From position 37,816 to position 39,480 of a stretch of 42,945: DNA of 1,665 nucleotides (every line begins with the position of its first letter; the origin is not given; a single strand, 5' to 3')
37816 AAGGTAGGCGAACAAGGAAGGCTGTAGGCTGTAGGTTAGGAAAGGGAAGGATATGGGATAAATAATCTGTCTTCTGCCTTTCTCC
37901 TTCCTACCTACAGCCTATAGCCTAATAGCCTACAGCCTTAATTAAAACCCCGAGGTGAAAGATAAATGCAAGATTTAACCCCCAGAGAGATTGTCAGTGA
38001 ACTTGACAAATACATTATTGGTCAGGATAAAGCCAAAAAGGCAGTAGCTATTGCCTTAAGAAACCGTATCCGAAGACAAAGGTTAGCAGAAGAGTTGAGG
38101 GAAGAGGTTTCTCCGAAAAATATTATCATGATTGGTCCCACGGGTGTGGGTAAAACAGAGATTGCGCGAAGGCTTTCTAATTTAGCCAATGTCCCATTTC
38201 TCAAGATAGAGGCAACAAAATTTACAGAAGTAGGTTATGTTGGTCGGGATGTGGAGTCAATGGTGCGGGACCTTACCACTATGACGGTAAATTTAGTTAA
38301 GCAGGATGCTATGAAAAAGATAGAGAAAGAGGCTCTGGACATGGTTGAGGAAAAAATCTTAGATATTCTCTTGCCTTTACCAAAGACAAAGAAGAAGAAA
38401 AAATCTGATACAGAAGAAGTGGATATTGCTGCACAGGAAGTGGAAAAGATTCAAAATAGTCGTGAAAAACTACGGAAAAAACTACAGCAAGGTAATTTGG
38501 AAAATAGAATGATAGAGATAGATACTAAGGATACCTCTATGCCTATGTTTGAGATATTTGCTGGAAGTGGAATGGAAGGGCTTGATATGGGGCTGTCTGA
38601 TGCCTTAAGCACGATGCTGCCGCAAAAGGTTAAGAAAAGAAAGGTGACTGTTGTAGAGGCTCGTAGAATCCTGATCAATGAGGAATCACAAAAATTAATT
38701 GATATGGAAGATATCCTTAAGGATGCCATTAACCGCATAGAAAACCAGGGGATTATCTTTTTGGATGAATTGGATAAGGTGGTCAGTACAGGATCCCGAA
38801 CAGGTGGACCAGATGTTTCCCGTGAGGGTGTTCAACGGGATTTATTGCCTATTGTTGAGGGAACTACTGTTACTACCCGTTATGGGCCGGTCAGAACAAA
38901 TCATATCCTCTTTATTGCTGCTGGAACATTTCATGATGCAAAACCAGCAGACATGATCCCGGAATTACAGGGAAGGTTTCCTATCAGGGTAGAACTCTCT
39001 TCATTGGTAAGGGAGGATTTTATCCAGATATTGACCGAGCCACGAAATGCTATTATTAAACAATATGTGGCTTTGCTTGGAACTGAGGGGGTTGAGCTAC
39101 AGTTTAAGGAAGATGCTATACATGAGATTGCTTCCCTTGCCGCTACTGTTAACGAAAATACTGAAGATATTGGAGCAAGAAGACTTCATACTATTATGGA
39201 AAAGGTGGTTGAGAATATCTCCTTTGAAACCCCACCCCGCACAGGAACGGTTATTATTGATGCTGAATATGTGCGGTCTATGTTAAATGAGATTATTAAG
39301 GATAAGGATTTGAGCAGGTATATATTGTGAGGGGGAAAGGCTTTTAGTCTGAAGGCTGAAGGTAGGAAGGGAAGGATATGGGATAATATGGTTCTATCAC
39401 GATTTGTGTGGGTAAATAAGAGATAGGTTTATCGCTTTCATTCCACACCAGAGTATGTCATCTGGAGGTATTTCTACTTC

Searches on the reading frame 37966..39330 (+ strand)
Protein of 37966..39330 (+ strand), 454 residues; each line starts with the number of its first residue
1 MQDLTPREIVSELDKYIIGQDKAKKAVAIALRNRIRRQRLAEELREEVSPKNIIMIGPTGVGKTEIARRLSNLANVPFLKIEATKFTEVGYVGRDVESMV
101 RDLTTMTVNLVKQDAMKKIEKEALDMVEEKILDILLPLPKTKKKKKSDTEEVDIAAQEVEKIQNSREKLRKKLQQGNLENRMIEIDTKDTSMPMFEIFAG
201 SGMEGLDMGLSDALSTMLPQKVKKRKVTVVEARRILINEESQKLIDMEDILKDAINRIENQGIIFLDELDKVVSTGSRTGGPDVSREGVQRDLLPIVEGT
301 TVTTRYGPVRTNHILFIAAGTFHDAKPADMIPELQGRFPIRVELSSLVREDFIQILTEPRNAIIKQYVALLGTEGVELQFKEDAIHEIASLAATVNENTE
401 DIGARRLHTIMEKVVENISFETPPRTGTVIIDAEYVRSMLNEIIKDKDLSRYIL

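Call 10: search_protein_families(library=pfam, proteins=[window:37966-39330:+])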
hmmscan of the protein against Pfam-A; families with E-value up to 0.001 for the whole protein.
window:37966-39330:+ (454 aa): 6 families
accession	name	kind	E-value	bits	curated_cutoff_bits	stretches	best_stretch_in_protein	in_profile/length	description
PF07724.20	AAA_2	-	4.7e-31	108.5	27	2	201-341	14-166/166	AAA domain (Cdc48 subfamily)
PF00004.35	AAA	-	9e-17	62.2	21.2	2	244-344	39-129/131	ATPase family associated with various cellular activities (AAA)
PF07728.20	AAA_5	-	1.7e-06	28.5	22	1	52-138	1-89/139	AAA domain (dynein-related subfamily)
PF13401.12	AAA_22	-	3.3e-05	24.7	27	1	51-101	6-59/130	AAA domain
PF13238.12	AAA_18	-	0.0002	22.2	29.4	1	53-128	1-60/128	AAA domain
PF01078.27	Mg_chelatase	-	0.00028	20.8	20.3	0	51-74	23-46/207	Magnesium chelatase, subunit ChlI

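Call 22: find_related_loci(query=window:37966-39330:+, collection=genome_contigs, flank=3000)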
Query window:37966-39330:+ (454 aa) in genome_contigs; peptide patterns used: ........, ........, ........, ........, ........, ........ (x = any residue, [..] = any of these).
598 stretches matched a pattern (row limit reached: there are more); 570 encode a relative of the query (tblastn E <= 1e-3); the best 80 are kept; 80 distinct loci.
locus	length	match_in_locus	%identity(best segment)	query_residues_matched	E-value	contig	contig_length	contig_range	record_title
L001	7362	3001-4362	85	1-454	0e+0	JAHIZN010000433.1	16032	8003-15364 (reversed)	MAG: bacterium isolate Modern_marine.mb.176 Modern_marine.mb.176_k141_2583942, whole genome shotgun sequence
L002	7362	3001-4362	84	1-454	0e+0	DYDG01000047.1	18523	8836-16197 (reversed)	MAG TPA_asm: Marinifilum sp. isolate IMS_BF-2 NODE_641_length_18545_cov_9.33483, whole genome shotgun sequence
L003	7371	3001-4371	60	1-454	2e-179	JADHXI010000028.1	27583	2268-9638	MAG: Desulfobacteraceae bacterium isolate BS750m-G49 BS-750m-C2185, whole genome shotgun sequence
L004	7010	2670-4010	59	1-454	1e-178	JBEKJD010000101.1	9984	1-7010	MAG: Dissulfurispiraceae bacterium isolate SPRUCE 315 SPRUCE_315_101, whole genome shotgun sequence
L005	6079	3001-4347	58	1-454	1e-178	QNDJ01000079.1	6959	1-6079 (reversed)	MAG: candidate division KSB1 bacterium isolate B21_G16 B21_Guay16_scaffold_10343, whole genome shotgun sequence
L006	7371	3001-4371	59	2-454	4e-177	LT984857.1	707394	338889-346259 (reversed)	uncultured Desulfobacterium sp. isolate TRIP AH-1 genome assembly, scaffold: PITCH_a_scaffold4, whole genome shotgun seq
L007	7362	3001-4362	58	1-454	3e-176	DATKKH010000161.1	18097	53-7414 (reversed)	MAG TPA_asm: Terriglobales bacterium isolate SMAG_U14652 k141_504057, whole genome shotgun sequence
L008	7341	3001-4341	60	1-454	3e-175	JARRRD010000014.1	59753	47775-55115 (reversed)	MAG: Candidatus Sulfobium sp. isolate Spart_219_MAG scaffold_632, whole genome shotgun sequence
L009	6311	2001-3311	60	4-454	1e-175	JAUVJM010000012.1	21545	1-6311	MAG: bacterium isolate CSMAG_454 CSMAG_454_k127_148357_length_21545_cov_56.5379, whole genome shotgun sequence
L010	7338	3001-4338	59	1-454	2e-174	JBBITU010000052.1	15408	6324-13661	MAG: Nitrospirota bacterium isolate TCS170221_bin_403 NODE_808_length_15408_cov_10.0154, whole genome shotgun sequence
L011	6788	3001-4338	60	1-454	9e-179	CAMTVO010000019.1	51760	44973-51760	MAG: uncultured Nitrospiraceae bacterium isolate G05_MAG_00012 genome assembly, contig: G05_MAG_00012_000000000026, whol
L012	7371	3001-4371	59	1-454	2e-174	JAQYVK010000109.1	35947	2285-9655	MAG: Desulfatiglandales bacterium isolate SG_15_bin78 SG_15_bin.78.orig_15_c_000000126087, whole genome shotgun sequence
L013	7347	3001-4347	58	1-454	8e-174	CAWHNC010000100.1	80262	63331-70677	MAG: Nitrospirota bacterium isolate MFD04752.bin.1.93 genome assembly, contig: contig_60864, whole genome shotgun sequen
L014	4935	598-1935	58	1-454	3e-175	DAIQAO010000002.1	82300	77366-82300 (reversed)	MAG TPA_asm: Dissulfurispiraceae bacterium isolate CTOTU21541 NODE_228_length_82300_cov_291.264101, whole genome shotgun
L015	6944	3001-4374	59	1-454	4e-174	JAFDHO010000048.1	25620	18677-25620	MAG: Deltaproteobacteria bacterium isolate Meg22_1214_Bin_272 Meg22_1214_Bin_272_scaffold_5288, whole genome shotgun seq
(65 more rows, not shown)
